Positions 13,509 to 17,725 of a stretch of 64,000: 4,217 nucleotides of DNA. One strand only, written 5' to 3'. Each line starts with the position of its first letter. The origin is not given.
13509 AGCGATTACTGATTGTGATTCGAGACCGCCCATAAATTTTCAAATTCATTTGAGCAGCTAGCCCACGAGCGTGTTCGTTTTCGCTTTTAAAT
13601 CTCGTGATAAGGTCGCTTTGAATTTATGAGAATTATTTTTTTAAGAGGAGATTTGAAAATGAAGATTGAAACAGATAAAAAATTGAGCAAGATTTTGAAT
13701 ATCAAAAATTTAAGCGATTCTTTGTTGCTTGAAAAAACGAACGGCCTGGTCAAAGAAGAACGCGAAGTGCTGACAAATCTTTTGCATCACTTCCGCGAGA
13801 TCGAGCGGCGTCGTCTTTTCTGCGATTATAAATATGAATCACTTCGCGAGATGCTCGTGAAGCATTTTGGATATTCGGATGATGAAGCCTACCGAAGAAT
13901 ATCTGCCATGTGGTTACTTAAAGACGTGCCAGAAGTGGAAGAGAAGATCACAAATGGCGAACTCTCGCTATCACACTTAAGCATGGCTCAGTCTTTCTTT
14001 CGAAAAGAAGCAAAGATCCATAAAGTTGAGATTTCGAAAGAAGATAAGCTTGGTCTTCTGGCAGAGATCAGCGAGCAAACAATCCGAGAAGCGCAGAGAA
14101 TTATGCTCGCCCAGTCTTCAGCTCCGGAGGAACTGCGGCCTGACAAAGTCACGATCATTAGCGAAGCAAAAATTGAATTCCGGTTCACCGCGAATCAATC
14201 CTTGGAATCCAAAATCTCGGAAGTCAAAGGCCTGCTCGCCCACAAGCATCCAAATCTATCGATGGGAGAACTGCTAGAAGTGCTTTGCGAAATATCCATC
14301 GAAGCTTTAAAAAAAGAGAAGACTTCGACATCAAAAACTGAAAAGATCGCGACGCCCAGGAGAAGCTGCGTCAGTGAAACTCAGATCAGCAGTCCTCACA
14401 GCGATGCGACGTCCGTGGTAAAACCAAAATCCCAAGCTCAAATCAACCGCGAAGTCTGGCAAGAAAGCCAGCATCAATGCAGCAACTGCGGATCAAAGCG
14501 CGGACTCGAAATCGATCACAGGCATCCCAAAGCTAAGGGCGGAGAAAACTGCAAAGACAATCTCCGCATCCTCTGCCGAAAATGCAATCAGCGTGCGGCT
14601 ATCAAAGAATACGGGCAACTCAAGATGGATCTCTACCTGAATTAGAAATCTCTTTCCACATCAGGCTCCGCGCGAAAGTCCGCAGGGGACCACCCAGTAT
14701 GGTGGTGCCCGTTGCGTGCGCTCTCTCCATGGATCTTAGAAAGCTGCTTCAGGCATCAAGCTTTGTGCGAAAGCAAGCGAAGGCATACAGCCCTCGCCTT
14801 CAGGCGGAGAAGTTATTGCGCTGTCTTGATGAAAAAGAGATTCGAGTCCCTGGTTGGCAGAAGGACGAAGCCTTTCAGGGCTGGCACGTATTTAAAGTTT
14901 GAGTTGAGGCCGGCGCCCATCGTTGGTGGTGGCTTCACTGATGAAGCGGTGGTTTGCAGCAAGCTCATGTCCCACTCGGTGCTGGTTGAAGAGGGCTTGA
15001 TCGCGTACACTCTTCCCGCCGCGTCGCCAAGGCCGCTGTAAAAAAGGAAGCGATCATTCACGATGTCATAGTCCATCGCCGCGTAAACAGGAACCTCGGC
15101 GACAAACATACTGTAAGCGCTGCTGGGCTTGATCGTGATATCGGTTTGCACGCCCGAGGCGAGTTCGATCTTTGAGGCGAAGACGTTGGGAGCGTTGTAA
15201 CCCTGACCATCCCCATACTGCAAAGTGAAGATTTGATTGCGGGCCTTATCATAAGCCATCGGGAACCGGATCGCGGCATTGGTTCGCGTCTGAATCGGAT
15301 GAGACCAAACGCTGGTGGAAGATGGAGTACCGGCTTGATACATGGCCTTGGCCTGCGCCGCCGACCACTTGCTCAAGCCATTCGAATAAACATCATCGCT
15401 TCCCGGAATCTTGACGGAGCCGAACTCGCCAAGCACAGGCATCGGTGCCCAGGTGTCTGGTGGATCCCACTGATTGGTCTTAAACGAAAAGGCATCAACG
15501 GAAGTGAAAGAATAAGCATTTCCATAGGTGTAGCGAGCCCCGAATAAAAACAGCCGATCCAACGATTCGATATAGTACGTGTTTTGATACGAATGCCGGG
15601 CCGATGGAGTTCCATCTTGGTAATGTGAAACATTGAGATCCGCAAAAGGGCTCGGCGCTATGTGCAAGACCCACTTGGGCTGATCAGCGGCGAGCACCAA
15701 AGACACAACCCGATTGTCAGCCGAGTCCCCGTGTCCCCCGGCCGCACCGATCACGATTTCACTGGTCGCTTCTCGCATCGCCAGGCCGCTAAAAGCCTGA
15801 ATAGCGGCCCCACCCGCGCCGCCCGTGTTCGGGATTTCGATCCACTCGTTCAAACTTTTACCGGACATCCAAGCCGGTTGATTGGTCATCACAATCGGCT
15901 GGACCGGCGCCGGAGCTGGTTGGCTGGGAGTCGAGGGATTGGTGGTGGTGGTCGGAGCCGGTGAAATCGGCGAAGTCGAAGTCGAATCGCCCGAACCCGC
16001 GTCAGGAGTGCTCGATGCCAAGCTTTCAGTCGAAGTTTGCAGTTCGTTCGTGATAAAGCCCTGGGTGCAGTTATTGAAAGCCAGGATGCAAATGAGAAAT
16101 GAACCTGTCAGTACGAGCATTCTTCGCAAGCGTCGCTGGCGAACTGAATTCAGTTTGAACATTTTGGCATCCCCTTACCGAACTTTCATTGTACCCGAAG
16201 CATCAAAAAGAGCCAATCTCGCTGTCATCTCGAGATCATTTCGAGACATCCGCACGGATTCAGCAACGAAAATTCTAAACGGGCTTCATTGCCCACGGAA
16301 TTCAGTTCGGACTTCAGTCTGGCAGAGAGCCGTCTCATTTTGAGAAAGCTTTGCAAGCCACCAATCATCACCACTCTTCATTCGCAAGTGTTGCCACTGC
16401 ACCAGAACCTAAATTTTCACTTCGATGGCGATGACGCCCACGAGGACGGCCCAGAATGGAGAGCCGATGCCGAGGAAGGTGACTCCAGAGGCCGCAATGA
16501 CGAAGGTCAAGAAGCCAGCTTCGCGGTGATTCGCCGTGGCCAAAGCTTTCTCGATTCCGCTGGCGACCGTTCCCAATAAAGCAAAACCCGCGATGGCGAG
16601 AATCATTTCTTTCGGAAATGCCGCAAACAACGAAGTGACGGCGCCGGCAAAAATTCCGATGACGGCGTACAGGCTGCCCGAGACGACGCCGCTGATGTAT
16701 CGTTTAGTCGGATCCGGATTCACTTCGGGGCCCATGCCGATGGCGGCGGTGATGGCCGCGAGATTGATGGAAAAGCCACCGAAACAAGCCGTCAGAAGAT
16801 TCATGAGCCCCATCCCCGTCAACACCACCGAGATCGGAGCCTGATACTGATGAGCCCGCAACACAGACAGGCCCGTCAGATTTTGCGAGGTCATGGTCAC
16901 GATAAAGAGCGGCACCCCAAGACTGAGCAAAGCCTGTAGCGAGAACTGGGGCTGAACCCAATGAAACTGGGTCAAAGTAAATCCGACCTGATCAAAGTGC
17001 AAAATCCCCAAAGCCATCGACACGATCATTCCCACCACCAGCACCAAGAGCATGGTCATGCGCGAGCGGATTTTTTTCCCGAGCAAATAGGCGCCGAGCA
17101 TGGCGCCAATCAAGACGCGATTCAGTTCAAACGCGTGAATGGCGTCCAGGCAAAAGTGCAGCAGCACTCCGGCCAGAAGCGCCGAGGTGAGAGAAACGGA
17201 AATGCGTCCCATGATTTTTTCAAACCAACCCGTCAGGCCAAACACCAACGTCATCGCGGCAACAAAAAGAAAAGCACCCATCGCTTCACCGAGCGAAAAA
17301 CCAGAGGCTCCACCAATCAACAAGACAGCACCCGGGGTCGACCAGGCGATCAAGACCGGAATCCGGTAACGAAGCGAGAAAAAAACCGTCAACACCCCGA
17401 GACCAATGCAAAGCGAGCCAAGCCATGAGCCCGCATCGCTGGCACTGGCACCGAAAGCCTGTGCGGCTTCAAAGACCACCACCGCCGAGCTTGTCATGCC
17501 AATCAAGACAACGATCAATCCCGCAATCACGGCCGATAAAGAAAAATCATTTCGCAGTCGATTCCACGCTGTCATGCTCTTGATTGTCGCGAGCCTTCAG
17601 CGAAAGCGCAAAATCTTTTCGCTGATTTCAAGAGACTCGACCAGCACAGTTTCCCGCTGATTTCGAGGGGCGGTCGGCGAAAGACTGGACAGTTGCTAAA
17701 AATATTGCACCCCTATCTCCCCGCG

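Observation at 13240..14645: A roughly 1.5-kb three-part module (degenerate repeat array, conserved 245-nt leader, HNH endonuclease) is present twice in the window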

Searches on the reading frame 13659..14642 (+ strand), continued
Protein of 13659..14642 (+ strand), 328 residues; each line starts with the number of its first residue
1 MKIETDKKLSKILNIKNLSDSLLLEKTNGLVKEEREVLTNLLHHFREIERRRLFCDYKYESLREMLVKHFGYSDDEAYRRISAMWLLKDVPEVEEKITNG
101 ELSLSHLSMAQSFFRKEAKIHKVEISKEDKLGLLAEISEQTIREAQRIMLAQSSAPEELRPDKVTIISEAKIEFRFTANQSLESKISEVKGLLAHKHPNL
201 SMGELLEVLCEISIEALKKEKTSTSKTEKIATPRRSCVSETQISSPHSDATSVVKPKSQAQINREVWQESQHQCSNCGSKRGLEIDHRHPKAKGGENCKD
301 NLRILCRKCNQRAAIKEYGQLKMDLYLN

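Call 75: fold_search(model_id=the predicted structure, library=viral)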
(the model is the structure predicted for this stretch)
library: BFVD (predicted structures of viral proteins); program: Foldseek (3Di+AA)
matches with E <= 10: 450; with E <= 0.001: 4
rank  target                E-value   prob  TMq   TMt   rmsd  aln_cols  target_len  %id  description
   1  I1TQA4                4.1e-04  1.00  0.18  0.48  17.1       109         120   26  (no name in the UniProt tables at hand)
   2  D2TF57                7.3e-04  1.00  0.18  0.38  22.3       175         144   17  (no name in the UniProt tables at hand)
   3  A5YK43                8.6e-04  1.00  0.17  0.30   4.8        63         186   35  HNH nuclease domain-containing protein [Mycobacterium phage Tweety]
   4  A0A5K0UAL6            8.6e-04  0.96  0.16  0.13  24.2       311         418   14  HNH endonuclease 5 domain-containing protein [Yasminevirus sp. GU-2018]
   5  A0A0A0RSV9            1.1e-03  1.00  0.17  0.37  16.9       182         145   13  HNH homing endonuclease [Bacillus phage Moonbeam]
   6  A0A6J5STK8            1.4e-03  1.00  0.18  0.42   0.9        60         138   28  McrA Restriction endonuclease [uncultured Caudovirales phage]
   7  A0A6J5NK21            1.5e-03  1.00  0.18  0.55   1.2        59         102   32  HNHc domain containing protein [uncultured Caudovirales phage]
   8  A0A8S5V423            1.6e-03  1.00  0.17  0.69  13.4        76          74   22  CRISPR-associated endonuclease [Siphoviridae sp. cteDy1]
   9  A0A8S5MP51            1.7e-03  1.00  0.17  0.34  16.3       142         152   24  HNHc [Podoviridae sp. ctoqT5]
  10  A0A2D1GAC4            1.8e-03  1.00  0.17  0.21   8.0        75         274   31  HNH nuclease domain-containing protein [Mycobacterium phage Demsculpinboyz]
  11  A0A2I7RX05            1.8e-03  1.00  0.17  0.43   8.1        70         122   30  (no name in the UniProt tables at hand)
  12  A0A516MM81            1.8e-03  1.00  0.21  0.25  22.3       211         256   18  (no name in the UniProt tables at hand)
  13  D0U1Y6                2.2e-03  1.00  0.16  0.48   0.7        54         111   30  HNHc-like endonuclease [Clavibacter phage CMP1]
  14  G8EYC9                2.2e-03  1.00  0.16  0.55   5.6        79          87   26  HNH endonuclease [Synechococcus phage S-CBP42]
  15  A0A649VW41            2.2e-03  1.00  0.17  0.36  16.9       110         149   19  (no name in the UniProt tables at hand)
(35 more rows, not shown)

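Call 89: find_related_loci(query=A2, collection=viral_contigs, flank=3000)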
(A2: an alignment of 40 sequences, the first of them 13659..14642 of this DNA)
Query A2 (328 aa) in viral_contigs; peptide patterns used: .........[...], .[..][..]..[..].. (x = any residue, [..] = any of these).
42 stretches matched a pattern, but none encodes a relative of the query by tblastn (E <= 1e-3).

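Call 90: search_dna_similar(query=window:13659-14642:+, collection=plasmids, mode=protein, max_evalue=0.00001, max_rows=15)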
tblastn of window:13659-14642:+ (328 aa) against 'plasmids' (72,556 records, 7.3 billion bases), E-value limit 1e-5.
Records with a match: 1; places in all: 1; records where one place covers at least 80% of the query: 0.
Best place of each record, by identity: <60% 1.
By first word of the organism name: Deinococcus 1.
By predicted mobility (MOB-suite, as given by PLSDB): non-mobilizable 1.
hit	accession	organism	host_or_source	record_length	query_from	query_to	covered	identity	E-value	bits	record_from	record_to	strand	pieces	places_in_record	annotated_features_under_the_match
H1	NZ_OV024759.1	Deinococcus radiodurans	-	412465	261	310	15%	46.0%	2e-6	57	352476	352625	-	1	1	TerD family protein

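Call 91: search_dna_similar(query=window:13659-14642:+, collection=phages, mode=protein, max_evalue=0.00001, max_rows=15)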
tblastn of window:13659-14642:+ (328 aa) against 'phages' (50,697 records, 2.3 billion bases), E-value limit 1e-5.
No match.

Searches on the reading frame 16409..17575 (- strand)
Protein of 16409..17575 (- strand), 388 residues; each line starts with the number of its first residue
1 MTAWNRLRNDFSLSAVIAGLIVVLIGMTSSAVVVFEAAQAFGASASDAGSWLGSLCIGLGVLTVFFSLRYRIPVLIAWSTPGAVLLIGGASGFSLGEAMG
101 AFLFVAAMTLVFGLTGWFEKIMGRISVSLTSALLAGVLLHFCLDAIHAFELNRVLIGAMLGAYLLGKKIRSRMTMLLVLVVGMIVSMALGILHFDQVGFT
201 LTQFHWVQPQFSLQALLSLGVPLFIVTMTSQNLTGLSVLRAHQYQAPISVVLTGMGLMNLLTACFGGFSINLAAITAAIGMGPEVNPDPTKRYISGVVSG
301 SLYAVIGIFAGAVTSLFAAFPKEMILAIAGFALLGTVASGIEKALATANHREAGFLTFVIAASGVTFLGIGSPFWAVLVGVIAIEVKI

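Call 61: search_protein_families(library=pfam, proteins=[window:16409-17575:-], max_evalue=0.001)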
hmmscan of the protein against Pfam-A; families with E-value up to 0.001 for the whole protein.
window:16409-17575:- (388 aa): 2 families
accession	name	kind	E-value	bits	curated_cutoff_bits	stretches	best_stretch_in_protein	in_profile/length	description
PF03594.19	BenE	-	2.7e-123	412.1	27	1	10-383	2-375/378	Benzoate membrane transport protein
PF16983.11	MFS_MOT1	-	6.5e-06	26.9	30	1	239-328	18-103/111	Molybdate transporter of MFS superfamily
